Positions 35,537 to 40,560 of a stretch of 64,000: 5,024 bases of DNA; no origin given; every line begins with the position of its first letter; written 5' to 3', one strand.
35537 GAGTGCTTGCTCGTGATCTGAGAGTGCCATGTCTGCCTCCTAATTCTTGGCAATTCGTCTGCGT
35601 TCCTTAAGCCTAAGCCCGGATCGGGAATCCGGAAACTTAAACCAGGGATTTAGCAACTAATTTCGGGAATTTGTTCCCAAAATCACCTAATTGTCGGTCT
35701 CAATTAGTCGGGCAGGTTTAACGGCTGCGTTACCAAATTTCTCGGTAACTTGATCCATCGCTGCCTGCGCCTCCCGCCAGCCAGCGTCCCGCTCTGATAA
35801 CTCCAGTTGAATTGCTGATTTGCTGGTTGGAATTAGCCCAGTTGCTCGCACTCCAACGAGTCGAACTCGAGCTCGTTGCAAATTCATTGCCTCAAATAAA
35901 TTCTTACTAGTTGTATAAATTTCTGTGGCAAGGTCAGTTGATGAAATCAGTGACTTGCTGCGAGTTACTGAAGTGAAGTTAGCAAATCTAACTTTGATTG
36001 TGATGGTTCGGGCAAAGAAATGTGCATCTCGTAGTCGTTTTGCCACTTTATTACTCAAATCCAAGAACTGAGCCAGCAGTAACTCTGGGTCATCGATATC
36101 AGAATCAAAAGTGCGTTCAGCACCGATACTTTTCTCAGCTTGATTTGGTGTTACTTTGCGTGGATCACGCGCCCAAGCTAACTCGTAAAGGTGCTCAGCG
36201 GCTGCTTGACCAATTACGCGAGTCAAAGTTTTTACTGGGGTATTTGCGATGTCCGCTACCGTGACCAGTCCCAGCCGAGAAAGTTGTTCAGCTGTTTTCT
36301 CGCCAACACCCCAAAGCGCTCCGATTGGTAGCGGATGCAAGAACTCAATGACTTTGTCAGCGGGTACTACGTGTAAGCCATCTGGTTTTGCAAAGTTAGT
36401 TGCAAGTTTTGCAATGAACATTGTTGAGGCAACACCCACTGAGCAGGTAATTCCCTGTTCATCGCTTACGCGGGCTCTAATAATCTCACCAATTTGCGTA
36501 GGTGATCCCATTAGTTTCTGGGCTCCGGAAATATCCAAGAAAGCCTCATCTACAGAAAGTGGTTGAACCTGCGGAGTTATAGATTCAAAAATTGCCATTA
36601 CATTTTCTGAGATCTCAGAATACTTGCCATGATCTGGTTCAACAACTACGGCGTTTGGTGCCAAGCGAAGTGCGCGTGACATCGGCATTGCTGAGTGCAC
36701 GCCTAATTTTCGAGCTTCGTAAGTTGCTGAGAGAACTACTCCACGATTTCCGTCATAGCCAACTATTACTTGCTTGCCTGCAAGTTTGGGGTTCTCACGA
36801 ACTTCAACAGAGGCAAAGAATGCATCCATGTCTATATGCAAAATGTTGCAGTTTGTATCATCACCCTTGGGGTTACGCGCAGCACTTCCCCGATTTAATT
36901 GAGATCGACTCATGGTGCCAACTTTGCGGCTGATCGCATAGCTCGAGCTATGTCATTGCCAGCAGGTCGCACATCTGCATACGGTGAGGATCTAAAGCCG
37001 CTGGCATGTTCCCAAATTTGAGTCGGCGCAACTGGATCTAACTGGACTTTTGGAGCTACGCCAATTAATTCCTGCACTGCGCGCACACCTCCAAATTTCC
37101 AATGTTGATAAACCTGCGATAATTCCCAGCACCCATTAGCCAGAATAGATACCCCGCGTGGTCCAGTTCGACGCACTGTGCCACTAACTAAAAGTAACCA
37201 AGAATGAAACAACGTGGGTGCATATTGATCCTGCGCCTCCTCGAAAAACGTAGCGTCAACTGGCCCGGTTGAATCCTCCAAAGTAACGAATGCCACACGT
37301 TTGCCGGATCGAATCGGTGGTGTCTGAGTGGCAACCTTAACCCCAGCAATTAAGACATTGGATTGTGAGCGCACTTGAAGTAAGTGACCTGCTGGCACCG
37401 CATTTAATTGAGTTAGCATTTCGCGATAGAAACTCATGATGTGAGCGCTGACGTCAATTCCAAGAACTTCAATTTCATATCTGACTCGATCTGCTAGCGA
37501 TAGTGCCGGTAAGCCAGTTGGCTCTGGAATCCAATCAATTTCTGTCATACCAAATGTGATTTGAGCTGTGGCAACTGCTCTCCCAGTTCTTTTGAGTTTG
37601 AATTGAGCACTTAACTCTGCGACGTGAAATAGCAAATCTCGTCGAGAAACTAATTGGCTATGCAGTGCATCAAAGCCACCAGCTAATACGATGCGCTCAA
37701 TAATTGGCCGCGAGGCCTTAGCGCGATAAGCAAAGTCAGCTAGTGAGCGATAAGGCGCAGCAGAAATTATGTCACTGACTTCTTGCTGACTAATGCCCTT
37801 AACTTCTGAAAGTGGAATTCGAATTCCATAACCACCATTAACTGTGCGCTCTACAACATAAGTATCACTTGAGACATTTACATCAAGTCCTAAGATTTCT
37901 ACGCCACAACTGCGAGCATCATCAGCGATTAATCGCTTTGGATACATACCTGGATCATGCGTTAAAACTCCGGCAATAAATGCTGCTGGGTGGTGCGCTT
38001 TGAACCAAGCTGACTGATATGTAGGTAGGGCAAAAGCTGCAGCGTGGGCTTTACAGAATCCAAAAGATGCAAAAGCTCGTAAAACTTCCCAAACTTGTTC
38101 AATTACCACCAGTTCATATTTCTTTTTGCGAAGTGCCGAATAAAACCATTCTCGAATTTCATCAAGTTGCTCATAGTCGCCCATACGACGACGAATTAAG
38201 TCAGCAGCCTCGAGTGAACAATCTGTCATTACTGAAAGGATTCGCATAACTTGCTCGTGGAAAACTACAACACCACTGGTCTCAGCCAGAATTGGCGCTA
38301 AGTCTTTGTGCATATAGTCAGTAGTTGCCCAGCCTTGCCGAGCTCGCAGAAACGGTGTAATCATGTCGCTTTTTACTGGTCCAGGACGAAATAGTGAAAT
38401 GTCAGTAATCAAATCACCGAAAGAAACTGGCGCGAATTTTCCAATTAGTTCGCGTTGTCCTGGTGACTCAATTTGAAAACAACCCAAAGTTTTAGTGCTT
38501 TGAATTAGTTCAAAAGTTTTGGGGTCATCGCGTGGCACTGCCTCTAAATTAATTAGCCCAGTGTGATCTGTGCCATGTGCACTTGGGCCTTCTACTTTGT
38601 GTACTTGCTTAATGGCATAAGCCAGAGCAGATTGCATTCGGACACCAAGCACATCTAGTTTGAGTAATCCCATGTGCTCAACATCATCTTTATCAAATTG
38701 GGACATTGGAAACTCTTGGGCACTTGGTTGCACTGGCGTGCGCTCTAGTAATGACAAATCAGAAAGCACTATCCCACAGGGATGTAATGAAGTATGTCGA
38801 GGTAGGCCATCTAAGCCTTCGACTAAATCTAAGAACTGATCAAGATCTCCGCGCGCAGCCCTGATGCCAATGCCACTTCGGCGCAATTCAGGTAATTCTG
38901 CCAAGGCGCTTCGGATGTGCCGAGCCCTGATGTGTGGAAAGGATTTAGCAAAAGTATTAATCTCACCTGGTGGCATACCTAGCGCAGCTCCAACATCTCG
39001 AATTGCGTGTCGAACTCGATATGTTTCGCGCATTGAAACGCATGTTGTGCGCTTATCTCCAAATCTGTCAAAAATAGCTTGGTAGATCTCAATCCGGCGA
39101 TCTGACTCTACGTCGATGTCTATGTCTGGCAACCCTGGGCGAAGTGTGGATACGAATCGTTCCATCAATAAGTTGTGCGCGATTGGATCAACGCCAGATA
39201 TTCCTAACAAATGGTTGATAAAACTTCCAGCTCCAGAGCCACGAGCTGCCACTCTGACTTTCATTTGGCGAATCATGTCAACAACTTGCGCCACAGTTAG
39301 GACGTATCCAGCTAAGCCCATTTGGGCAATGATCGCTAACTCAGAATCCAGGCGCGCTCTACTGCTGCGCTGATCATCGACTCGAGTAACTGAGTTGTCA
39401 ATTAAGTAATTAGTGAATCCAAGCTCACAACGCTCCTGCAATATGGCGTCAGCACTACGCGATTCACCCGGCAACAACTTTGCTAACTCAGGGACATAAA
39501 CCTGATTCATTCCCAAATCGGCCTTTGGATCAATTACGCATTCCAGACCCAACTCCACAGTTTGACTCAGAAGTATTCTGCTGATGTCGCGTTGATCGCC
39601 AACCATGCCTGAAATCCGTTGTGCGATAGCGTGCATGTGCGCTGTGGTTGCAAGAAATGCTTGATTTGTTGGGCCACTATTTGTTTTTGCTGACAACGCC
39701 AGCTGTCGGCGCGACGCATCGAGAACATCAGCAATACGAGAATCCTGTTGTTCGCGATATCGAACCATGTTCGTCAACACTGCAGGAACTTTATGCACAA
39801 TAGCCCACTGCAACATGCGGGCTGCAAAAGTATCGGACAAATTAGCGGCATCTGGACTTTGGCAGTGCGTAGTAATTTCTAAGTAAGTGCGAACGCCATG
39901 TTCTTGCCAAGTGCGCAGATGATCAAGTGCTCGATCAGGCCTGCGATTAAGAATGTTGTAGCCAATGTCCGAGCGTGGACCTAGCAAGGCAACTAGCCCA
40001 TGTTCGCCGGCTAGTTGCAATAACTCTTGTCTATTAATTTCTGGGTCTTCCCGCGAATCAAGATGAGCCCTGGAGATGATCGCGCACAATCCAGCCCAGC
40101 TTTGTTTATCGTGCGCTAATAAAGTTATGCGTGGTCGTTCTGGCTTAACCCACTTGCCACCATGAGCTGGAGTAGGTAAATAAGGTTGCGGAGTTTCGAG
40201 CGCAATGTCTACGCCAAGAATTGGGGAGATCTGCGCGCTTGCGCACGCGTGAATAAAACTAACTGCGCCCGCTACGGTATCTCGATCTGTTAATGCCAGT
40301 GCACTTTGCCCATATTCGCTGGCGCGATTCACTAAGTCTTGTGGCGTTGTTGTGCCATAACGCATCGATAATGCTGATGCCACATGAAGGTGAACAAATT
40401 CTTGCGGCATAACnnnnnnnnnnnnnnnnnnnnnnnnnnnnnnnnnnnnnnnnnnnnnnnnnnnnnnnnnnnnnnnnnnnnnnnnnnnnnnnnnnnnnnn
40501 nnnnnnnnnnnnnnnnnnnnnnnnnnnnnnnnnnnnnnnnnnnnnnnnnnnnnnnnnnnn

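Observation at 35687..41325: DNA-damage-controlled four-gene cassette: DUF6504-like, HEPN-like (SAV_6107 type), DnaE2 and active DinB, with no ImuA'/ImuB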

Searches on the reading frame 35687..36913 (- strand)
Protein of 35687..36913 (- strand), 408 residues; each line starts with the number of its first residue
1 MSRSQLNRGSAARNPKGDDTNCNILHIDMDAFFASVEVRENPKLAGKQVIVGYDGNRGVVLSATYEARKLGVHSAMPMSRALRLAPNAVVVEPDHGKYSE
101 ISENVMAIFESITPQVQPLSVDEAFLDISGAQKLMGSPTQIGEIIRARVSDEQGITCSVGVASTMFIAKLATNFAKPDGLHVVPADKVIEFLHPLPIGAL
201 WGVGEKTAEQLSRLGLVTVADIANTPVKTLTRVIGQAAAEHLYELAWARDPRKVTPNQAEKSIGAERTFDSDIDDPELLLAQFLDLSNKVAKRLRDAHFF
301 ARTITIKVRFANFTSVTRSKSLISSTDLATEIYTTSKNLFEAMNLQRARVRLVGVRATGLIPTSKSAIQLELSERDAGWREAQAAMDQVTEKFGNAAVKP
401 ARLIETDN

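Call 5: search_protein_families(library=pfam, proteins=[window:35687-36913:-], max_evalue=0.1)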
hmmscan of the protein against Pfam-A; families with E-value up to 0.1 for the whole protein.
window:35687-36913:- (408 aa): 7 families
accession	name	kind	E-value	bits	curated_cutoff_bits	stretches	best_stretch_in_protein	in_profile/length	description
PF00817.25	IMS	-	1.6e-48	164.8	23.2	1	27-173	1-148/148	impB/mucB/samB family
PF11799.13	IMS_C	-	1.5e-28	99.8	20.7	1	261-371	2-108/109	impB/mucB/samB family C-terminal domain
PF11798.14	IMS_HHH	-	6e-08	32.9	24.4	1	186-216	2-32/32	IMS family HHH motif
PF21999.2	IMS_HHH_1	-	3.1e-05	24.8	27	1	200-245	3-48/53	DNA polymerase-iota, thumb domain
PF14520.12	HHH_5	-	6e-05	23.9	27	1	202-243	9-52/57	Helix-hairpin-helix domain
PF10391.15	DNA_pol_lambd_f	-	0.00033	20.9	29.8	1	201-233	7-39/51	Fingers domain of DNA polymerase lambda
PF08827.16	DUF1805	-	0.07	13.8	29.5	0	60-83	39-62/64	Domain of unknown function (DUF1805)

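Call 6: search_protein_families(library=ncbifam, proteins=[window:35687-36913:-], max_evalue=0.1)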
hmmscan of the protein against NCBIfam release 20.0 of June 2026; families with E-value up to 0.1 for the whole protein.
window:35687-36913:- (408 aa): 11 families
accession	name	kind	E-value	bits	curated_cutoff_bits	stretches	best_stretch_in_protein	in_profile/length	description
NF003015.0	PRK03858.1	subfamily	3.4e-119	398.5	367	1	20-406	5-388/399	DNA polymerase IV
NF002751.0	PRK02794.1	equivalog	2.8e-107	359.2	371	1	22-404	38-418/425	DNA polymerase IV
NF002882.0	PRK03348.1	equivalog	6e-106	355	389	1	22-376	5-360/461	DNA polymerase IV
NF002677.0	PRK02406.1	equivalog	4e-104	348.5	256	1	23-365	7-348/357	DNA polymerase IV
NF010731.0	PRK14133.1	equivalog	4.6e-93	312.2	362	1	23-361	4-337/352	DNA polymerase IV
NF002848.0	PRK03103.1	subfamily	6.6e-87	291.6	381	1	21-401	3-389/410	DNA polymerase IV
NF002492.0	PRK01810.1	equivalog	3.3e-85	286.3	399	1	24-400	12-391/412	DNA polymerase IV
NF002883.0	PRK03352.1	equivalog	5.4e-75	252.8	330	1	23-358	6-340/347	DNA polymerase IV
NF002292.0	PRK01216.1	equivalog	6.6e-51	173.4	339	1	24-361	3-340/351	DNA polymerase IV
NF002955.0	PRK03609.1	subfamily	1.1e-34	120.1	431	1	27-328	5-312/422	translesion error-prone DNA polymerase V subunit UmuC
TIGR01954.1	nusA_Cterm_rpt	equivalog_domain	0.066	13.3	48.15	0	203-233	1-31/50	transcription termination factor NusA, C-terminal duplication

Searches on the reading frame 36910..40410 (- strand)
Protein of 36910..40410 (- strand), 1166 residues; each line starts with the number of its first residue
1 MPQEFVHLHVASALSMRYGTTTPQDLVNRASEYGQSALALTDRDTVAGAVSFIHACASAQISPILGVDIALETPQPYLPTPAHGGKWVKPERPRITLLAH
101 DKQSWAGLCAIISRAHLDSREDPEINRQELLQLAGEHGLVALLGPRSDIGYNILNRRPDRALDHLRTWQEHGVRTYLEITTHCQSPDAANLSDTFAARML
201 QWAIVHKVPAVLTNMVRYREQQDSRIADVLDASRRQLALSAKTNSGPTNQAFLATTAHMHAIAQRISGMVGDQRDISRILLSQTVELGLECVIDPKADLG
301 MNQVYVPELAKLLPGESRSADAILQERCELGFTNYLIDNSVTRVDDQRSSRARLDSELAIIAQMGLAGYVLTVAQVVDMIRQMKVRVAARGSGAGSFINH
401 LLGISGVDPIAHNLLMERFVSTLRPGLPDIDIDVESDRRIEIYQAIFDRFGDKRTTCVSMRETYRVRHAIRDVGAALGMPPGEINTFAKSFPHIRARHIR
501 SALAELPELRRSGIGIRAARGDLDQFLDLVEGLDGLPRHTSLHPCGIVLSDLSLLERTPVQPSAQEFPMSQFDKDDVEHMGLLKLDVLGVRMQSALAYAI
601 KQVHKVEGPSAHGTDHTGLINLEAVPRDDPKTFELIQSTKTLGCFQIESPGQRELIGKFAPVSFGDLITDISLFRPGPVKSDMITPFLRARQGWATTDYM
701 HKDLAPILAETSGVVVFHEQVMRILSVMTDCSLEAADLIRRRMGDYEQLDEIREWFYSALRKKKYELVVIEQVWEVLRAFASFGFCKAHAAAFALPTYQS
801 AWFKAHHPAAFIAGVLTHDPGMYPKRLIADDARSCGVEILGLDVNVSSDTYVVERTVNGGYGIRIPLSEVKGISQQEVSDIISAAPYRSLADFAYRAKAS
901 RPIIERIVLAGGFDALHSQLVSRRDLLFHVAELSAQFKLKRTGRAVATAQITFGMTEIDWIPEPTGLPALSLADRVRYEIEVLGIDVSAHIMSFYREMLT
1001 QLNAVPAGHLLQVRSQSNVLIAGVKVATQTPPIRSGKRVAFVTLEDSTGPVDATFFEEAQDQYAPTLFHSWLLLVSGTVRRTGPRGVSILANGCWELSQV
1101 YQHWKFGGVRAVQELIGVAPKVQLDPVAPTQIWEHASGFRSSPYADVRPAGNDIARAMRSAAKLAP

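Call 5: search_protein_families(library=pfam, proteins=[window:36910-40410:-], max_evalue=0.1)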
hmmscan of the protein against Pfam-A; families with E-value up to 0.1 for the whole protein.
window:36910-40410:- (1166 aa): 6 families
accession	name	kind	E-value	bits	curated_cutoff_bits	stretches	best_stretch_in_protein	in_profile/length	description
PF07733.18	DNA_pol3_alpha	-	6.8e-66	223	23.9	1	345-589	18-260/260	Bacterial DNA polymerase III alpha NTPase domain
PF17657.6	DNA_pol3_finger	-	5.5e-45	153.1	22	1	619-763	19-165/166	Bacterial DNA polymerase III alpha subunit finger domain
PF02811.25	PHP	-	5.7e-24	85.7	26.4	1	7-182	1-164/164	PHP domain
PF14579.12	HHH_6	-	1.6e-13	51.1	25.6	1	836-918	1-85/90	Helix-hairpin-helix motif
PF01336.31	tRNA_anti-codon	-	2.6e-11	43.7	27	1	1019-1094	1-72/75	OB-fold nucleic acid binding domain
PF03989.18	DNA_gyraseA_C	-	0.024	14.5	27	0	858-874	8-24/48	DNA gyrase C-terminal domain, beta-propeller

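Call 6: search_protein_families(library=ncbifam, proteins=[window:36910-40410:-], max_evalue=0.1)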
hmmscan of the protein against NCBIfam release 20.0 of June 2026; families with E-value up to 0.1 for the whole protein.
window:36910-40410:- (1166 aa): 15 families
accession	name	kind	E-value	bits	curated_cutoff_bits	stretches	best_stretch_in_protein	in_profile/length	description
NF004226.0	PRK05673.1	equivalog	7.6e-195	650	1002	1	3-1101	4-1066/1146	DNA polymerase III subunit alpha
NF004225.0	PRK05672.1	subfamily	2.5e-187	625.1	939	1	3-1092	4-1027/1047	error-prone DNA polymerase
TIGR00594.1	polc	superfamily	3.3e-174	581.6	434.35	1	5-1056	1-1022/1022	DNA polymerase III subunit alpha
NF005298.0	PRK06826.1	equivalog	1.3e-154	516.5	1260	1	3-1098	3-1073/1151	DNA polymerase III subunit alpha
NF005377.0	PRK06920.1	equivalog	8e-129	431.2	1806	1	4-1081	2-1008/1108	DNA polymerase III subunit alpha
NF005617.0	PRK07374.1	equivalog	4.9e-114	382.4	1653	1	4-1085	2-1069/1170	DNA polymerase III subunit alpha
NF005516.0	PRK07135.1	equivalog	3e-109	366.6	1084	2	343-1059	246-940/974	DNA polymerase III DnaE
NF005582.0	PRK07279.1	equivalog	3e-107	359.9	1279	2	316-1081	234-949/1033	DNA polymerase III subunit alpha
NF004550.0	PRK05898.1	equivalog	3.7e-86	290.2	1182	1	317-917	224-810/971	DNA polymerase III subunit alpha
NF007079.0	PRK09532.1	equivalog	1.4e-72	245.1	1525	1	5-784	3-775/876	DNA polymerase III subunit alpha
NF001688.0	PRK00448.1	equivalog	2.2e-22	78.5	873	3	6-71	339-404/1445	PolC-type DNA polymerase III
NF005616.0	PRK07373.1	equivalog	2.3e-22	79.1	646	1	780-1082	33-346/449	DNA polymerase III subunit alpha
TIGR01405.1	polC_Gram_pos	equivalog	3e-20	71.6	1043.45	4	3-70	102-169/1211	DNA polymerase III subunit alpha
NF041577.1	nside_bi_sphtase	equivalog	1e-06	28.1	400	1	6-72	4-68/276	3',5'-nucleoside bisphosphate phosphatase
NF047791.1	RNaseRnm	equivalog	0.00011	21.5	375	1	18-68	13-65/275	RNase RNM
